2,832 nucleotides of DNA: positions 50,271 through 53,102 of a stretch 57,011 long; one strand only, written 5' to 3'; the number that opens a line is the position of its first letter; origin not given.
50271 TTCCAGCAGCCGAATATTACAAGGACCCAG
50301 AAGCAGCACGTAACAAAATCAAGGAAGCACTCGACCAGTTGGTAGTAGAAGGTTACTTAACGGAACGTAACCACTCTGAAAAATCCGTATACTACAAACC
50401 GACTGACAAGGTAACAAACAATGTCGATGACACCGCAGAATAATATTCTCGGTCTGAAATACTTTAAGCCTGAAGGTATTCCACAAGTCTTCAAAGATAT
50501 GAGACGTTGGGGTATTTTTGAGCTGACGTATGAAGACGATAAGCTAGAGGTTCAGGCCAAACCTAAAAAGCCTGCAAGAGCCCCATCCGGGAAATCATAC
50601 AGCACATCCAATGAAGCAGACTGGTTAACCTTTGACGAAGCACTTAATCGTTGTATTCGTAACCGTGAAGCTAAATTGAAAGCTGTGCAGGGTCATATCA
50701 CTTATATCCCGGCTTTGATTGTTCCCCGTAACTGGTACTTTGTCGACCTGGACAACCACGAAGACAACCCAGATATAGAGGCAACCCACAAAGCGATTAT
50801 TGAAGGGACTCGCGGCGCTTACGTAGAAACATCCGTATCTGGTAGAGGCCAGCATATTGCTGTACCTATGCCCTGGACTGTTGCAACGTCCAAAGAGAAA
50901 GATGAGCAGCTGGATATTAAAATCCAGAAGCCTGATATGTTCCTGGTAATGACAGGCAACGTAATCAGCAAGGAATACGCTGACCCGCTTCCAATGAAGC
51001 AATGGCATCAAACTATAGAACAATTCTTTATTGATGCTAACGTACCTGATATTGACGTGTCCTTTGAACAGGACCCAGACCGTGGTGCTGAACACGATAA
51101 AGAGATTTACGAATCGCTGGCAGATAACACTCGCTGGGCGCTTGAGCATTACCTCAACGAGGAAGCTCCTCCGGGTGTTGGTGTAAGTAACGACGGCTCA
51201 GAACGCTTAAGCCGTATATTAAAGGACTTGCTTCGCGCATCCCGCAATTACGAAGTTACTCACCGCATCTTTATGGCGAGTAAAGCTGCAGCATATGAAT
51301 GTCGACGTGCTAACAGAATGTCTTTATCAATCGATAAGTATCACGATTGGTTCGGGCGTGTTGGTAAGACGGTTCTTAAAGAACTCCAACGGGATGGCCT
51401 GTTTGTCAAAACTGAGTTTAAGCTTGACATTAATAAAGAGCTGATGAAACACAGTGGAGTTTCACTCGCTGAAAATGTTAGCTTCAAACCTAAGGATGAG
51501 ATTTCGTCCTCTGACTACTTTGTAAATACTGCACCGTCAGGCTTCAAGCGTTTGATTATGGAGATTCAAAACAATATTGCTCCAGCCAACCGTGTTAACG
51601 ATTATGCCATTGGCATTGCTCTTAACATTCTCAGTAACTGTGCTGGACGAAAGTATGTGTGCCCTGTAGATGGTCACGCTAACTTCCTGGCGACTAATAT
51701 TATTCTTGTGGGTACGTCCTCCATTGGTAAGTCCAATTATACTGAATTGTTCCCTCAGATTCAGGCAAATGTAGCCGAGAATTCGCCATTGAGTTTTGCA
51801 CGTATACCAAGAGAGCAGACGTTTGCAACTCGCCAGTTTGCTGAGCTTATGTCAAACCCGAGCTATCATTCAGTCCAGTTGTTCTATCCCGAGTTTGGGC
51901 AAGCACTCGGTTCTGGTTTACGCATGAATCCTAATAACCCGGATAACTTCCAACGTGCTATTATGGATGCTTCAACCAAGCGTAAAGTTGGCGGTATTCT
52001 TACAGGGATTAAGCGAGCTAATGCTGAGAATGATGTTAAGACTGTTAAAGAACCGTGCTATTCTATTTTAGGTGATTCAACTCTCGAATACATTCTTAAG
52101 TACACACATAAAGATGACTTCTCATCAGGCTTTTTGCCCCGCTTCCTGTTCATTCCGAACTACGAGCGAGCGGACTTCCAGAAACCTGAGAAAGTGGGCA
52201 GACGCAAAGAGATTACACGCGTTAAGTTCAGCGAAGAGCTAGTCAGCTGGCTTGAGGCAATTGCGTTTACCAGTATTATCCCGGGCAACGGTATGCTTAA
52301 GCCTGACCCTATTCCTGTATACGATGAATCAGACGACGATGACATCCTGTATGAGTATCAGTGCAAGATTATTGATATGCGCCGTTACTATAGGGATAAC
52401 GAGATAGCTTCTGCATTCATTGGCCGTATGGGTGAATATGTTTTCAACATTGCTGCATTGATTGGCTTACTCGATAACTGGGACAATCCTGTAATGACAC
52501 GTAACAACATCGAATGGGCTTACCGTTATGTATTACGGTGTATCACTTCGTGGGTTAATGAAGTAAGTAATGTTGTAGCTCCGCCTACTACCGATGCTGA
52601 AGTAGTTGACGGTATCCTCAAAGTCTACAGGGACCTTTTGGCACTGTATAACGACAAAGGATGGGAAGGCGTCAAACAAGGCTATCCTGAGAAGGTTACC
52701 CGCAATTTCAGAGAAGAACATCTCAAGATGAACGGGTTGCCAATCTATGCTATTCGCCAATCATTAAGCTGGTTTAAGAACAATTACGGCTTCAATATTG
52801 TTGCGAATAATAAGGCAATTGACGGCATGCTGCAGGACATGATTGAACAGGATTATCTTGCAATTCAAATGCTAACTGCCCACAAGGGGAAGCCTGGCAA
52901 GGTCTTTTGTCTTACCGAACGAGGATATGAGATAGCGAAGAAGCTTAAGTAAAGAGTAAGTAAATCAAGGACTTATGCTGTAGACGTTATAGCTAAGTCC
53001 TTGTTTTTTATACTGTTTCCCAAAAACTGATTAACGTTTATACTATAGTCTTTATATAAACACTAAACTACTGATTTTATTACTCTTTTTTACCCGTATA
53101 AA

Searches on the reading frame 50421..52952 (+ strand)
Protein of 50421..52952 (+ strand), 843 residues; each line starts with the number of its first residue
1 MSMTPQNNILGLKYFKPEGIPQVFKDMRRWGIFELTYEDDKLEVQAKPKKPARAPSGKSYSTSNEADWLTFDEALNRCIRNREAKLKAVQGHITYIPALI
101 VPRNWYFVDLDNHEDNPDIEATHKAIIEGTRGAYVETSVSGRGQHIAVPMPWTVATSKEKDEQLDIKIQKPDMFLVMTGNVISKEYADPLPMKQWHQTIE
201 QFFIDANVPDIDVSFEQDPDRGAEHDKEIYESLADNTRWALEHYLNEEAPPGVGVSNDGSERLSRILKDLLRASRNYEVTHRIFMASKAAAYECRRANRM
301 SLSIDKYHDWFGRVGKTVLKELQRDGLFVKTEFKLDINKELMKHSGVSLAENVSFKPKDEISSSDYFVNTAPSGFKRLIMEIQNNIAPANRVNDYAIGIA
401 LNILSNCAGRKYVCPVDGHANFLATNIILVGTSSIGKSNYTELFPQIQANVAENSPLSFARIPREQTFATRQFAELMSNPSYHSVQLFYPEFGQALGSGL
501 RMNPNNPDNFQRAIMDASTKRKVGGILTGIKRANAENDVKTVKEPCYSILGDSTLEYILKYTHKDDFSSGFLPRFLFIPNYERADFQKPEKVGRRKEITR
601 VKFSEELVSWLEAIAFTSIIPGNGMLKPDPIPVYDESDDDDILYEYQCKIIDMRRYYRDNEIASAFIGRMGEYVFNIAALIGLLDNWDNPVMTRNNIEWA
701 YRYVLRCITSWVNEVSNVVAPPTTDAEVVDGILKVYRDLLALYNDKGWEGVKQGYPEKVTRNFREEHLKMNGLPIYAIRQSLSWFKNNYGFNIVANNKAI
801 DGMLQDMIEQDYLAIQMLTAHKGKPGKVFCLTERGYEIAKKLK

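Call 3: search_protein_families(library=pfam, proteins=[window:50421-52952:+], max_evalue=1)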
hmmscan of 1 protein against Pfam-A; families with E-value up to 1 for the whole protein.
window:50421-52952:+ (843 aa): 0 families

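Call 4: search_protein_families(library=phrogs, proteins=[window:50421-52952:+], max_evalue=0.01)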
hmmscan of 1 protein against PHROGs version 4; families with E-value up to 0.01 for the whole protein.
window:50421-52952:+ (843 aa): 5 families
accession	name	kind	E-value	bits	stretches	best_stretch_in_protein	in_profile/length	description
phrog_3022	-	DNA, RNA and nucleotide metabolism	9.7e-160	534.6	1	14-830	3-785/788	DNA primase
phrog_1829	-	DNA, RNA and nucleotide metabolism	6.9e-17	61.8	1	18-289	4-267/772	DNA primase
phrog_13901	-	DNA, RNA and nucleotide metabolism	2.1e-12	47.9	1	19-288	10-268/341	DNA primase/helicase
phrog_10514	-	DNA, RNA and nucleotide metabolism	8.4e-09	35.2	1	395-704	362-660/750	DNA primase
phrog_8643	-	DNA, RNA and nucleotide metabolism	0.00033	21.5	1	108-183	97-172/179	DNA polymerase/primase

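Call 5: search_solved_structures(query=window:50421-52952:+, max_evalue=10, show_alignments=2)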
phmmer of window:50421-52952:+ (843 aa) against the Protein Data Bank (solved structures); distinct sequences matched with E-value up to 10: 6.
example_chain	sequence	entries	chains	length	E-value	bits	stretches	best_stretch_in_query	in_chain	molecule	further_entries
2pmh_A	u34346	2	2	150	0.13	13.7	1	546-592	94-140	150aa long hypothetical transcriptional regulator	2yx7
8c4y_AAA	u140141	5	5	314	0.35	12.2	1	421-484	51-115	Putative iron ABC transporter, substrate binding protein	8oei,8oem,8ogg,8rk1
2efo_A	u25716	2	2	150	0.38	12.1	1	546-592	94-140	150aa long hypothetical transcriptional regulator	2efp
2efq_A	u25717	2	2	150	0.46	11.8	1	546-592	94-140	150aa long hypothetical transcriptional regulator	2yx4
2e7w_A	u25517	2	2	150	0.46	11.8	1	546-592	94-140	150aa long hypothetical transcriptional regulator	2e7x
2efn_A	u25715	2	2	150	0.49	11.7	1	546-592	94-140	150aa long hypothetical transcriptional regulator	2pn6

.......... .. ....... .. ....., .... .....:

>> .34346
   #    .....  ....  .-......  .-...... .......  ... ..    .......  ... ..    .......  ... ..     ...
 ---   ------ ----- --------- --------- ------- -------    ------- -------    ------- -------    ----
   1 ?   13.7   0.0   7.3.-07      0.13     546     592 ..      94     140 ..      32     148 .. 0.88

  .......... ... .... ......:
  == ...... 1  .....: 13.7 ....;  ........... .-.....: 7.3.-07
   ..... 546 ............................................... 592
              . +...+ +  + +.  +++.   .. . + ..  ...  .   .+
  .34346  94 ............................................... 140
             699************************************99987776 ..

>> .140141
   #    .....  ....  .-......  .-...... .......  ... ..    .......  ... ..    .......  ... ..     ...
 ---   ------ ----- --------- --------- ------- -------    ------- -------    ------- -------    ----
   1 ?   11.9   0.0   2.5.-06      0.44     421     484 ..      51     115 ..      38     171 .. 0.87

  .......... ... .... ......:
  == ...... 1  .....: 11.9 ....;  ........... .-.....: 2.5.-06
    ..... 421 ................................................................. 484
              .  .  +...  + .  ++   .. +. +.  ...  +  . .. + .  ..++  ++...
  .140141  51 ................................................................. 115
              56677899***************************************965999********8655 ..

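Call 10: find_homologous_proteins(query=window:50421-52952:+, max_evalue=0.001)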
Query window:50421-52952:+ (843 aa): 6 proteins with E <= 0.001 among 8000 candidates.
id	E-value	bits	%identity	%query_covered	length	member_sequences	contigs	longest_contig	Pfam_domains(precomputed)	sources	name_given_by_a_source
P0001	0.0e+0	1953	100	100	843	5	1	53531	-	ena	-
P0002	0.0e+0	1639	83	100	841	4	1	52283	PF13148.12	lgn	-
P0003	0.0e+0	1566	79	100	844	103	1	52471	-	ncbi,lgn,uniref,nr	ncbi:DNA primase/helicase [Salmonella phage vB_SenM-1]|uniref:DNA primase/helicase n=1 Tax=Salmonell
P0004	0.0e+0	1524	77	100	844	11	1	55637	-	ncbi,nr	ncbi:DNA primase [Klebsiella phage VB_KpM-AEV23]|nr:DNA primase [Klebsiella phage VB_KpM-AEV23]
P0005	0.0e+0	1517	77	100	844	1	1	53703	-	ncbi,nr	ncbi:hypothetical protein VBJ55_22245 [Enterobacter hormaechei]|nr:hypothetical protein [Enterobacte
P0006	0.0e+0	1515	77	100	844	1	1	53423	-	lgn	-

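Call 15: search_protein_families(library=ncbifam, proteins=[window:50421-52952:+], max_evalue=1)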
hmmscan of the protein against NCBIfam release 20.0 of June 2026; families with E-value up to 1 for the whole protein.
window:50421-52952:+ (843 aa): 0 families

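Call 16: search_protein_families(library=pfam, alignment_id=A1, max_evalue=1)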
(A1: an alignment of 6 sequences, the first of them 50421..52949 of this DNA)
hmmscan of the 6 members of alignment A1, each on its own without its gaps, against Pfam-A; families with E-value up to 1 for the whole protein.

A. member 1, window:50421-52949:+ (843 aa): 0 families

B. families by the number of members that match (of 6 scanned): 2 families
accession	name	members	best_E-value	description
PF13148.11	DUF3987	5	1.2e-05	Protein of unknown function (DUF3987)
PF03551.20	PadR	1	0.054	Transcriptional regulator PadR-like family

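Call 30: search_protein_representatives(alignment_id=A1)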
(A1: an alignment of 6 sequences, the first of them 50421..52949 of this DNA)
Query: 6 sequences, 844 profile positions. Proteins with E-value up to 0.001 (for the whole library): 425; up to 1e-10: 25; up to 1e-30: 6. The best 150 are listed.
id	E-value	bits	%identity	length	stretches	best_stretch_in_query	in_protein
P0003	0.0e+00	1900.7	-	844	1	1-844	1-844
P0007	2.0e-222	757.2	-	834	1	7-843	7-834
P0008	5.4e-178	610.3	-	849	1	7-843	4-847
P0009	1.7e-66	241.4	-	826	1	11-827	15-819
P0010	6.3e-40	153.5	-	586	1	72-571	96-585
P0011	7.1e-40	153.3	-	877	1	60-757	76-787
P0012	3.7e-17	78.2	-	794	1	108-708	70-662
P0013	1.1e-16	76.6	-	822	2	393-719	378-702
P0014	1.5e-16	76.2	-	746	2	20-304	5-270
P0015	8.2e-16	73.8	-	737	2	357-708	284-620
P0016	4.2e-15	71.4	-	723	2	344-714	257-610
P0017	2.9e-14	68.6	-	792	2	373-703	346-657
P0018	9.1e-14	67.0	-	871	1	125-710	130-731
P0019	4.2e-13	64.8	-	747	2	391-580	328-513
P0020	6.3e-13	64.2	-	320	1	533-720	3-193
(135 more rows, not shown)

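Call 32: search_protein_families(library=pfam, alignment_id=A2, max_evalue=0.001)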
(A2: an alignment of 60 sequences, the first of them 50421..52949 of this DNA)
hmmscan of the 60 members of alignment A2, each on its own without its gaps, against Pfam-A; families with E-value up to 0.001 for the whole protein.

A. member 1, window:50421-52949:+ (843 aa): 0 families

B. families by the number of members that match (of 60 scanned): 3 families
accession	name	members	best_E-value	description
PF13148.11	DUF3987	40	5.7e-17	Protein of unknown function (DUF3987)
PF22763.1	NrS1-1_pol-like_HBD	34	1.1e-10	NrS-1 polymerase HBD domain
PF09250.16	Prim-Pol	2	0.00011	Bifunctional DNA primase/polymerase, N-terminal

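Call 33: search_solved_structures(query=A2, max_evalue=1, show_alignments=3)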
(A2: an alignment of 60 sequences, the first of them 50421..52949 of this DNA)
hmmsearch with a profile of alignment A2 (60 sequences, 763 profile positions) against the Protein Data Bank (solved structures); distinct sequences matched with E-value up to 1: 37.
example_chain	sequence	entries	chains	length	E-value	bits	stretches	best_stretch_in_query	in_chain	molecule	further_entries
7ola_A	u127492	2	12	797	5e-61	209.9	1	8-280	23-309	DNA primase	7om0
7rr3_A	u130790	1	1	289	2e-54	188.1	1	8-275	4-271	Primase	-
6k9a_A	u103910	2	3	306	2.5e-54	187.8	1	8-275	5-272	Primase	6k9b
6a9w_A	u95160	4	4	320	2.7e-54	187.7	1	8-275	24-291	Primase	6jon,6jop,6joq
7rr4_A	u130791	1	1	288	4.2e-54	187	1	8-275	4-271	Primase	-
6c2u_A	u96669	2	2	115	0.025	15.8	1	368-398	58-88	phosphate-loop protein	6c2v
6s7p_A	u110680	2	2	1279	0.26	12.4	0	366-390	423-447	Phosphatidylcholine translocator ABCB4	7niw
7niu_A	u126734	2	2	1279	0.27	12.4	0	366-390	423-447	Isoform 2 of Phosphatidylcholine translocator ABCB4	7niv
4fla_A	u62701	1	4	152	0.32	12.2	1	162-243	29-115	Regulation of nuclear pre-mRNA domain-containing protein 1B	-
8sa0_A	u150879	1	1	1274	0.45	11.7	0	366-390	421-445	ATP-dependent translocase ABCB1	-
6qex_A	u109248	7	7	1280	0.45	11.7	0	366-390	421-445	Multidrug resistance protein 1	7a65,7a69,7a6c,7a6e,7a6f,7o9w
8gmg_A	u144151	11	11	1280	0.45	11.7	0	366-390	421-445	ATP-dependent translocase ABCB1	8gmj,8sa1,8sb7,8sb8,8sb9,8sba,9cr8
5ko2_A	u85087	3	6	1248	0.45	11.7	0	366-390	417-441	Multidrug resistance protein 1A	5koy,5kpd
6c0v_A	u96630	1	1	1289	0.46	11.7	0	366-390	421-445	Multidrug resistance protein 1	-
6q81_A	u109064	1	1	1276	0.46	11.6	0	366-390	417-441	P-glycoprotein (ABCB1)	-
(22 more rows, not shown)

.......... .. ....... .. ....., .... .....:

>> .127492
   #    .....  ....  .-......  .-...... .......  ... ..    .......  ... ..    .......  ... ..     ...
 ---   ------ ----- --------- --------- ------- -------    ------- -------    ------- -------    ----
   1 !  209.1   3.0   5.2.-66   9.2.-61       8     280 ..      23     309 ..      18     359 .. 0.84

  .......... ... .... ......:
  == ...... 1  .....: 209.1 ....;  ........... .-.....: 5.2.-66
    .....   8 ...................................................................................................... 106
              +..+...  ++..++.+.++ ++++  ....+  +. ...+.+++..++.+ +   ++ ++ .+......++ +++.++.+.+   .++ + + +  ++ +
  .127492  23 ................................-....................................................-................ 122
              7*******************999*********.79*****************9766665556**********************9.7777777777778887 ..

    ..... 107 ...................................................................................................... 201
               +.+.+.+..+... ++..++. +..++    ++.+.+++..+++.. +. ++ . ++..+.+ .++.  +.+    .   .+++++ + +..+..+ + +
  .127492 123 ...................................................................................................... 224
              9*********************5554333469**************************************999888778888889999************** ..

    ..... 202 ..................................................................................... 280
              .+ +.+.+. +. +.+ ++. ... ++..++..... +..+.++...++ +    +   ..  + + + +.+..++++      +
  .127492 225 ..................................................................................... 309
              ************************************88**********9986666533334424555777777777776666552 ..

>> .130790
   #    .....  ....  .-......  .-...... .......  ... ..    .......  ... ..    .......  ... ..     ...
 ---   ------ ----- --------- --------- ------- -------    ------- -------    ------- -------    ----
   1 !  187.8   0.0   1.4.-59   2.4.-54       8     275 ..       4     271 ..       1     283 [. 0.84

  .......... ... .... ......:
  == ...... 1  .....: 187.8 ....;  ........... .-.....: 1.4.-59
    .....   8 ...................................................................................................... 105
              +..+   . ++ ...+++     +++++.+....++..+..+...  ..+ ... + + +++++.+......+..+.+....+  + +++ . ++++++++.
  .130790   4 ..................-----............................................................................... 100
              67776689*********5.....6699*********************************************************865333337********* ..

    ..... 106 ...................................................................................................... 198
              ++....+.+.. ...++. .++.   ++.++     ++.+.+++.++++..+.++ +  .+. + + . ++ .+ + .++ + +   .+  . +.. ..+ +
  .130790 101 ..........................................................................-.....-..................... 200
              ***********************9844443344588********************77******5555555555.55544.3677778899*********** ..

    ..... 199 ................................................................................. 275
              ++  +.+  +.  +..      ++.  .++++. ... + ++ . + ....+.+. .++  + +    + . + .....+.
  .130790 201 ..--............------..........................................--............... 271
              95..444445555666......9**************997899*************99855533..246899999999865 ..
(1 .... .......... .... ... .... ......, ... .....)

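Call 34: find_homologous_proteins(query=A2, max_evalue=0.00001)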
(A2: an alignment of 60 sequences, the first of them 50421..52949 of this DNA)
Query A2 (60 sequences) (843 aa, profile of the alignment): 12 proteins with E <= 0.00001 among 8000 candidates.
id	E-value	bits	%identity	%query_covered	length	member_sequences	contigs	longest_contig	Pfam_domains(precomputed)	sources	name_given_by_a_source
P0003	4.7e-171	589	79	100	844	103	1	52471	-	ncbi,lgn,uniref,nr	ncbi:DNA primase/helicase [Salmonella phage vB_SenM-1]|uniref:DNA primase/helicase n=1 Tax=Salmonell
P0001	7.3e-170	585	100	100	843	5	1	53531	-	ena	-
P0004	1.1e-167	578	77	100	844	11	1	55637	-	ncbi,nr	ncbi:DNA primase [Klebsiella phage VB_KpM-AEV23]|nr:DNA primase [Klebsiella phage VB_KpM-AEV23]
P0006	4.4e-166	572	77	100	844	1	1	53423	-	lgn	-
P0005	5.3e-166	572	77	100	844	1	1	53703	-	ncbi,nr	ncbi:hypothetical protein VBJ55_22245 [Enterobacter hormaechei]|nr:hypothetical protein [Enterobacte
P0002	3.3e-158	546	83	100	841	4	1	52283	PF13148.12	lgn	-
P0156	7.0e-73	264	26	20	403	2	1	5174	PF22763.2,PF08706.17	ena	-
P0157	5.5e-62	228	26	19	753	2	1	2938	PF22763.2,PF19263.6,PF08706.17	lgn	-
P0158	1.6e-55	207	21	37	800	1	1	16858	PF13148.12,PF09250.17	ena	-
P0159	6.9e-55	205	20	37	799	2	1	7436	PF13148.12,PF09250.17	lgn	-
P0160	1.0e-34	138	25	20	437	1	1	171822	PF08707.17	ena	-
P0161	4.9e-31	126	31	7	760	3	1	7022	PF08707.17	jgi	-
